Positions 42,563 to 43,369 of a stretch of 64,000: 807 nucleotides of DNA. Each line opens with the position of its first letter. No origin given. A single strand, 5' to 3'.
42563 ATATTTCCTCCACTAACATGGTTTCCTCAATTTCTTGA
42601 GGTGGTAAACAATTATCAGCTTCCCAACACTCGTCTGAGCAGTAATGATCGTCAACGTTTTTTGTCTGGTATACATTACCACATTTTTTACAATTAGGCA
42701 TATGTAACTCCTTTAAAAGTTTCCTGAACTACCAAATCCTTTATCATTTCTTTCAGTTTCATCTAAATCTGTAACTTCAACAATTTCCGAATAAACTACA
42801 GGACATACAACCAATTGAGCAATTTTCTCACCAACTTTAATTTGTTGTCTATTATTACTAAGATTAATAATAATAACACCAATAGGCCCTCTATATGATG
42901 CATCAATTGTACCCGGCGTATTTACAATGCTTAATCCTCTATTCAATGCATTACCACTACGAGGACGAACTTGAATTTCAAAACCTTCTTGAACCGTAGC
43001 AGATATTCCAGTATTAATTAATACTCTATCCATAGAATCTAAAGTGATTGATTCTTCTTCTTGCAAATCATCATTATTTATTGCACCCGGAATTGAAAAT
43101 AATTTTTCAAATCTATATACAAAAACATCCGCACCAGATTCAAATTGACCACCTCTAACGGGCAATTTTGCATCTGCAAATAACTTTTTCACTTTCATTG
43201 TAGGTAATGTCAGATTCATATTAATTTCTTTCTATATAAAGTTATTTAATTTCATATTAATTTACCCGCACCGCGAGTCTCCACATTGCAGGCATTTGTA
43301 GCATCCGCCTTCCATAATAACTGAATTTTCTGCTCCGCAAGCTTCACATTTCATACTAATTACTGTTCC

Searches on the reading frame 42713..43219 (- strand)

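Call 72: search_protein_families(library=ncbifam, proteins=[window:42713-43219:-], max_evalue=0.001)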
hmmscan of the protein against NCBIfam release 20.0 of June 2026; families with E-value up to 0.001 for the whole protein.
window:42713-43219:- (168 aa): 4 families
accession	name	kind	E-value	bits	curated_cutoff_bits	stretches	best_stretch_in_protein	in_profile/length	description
NF001862.0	PRK00601.1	equivalog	2.2e-39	134.5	103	1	54-167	36-149/150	dUTP diphosphatase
TIGR00576.1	dut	superfamily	4.5e-38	130.2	102.55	1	51-166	32-142/143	dUTP diphosphatase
NF010561.0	PRK13956.1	equivalog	1.4e-09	37.9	223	1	51-166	30-146/147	dUTP diphosphatase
TIGR02274.1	dCTP_deam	equivalog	2.1e-05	24.3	92.8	1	52-139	66-152/180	dCTP deaminase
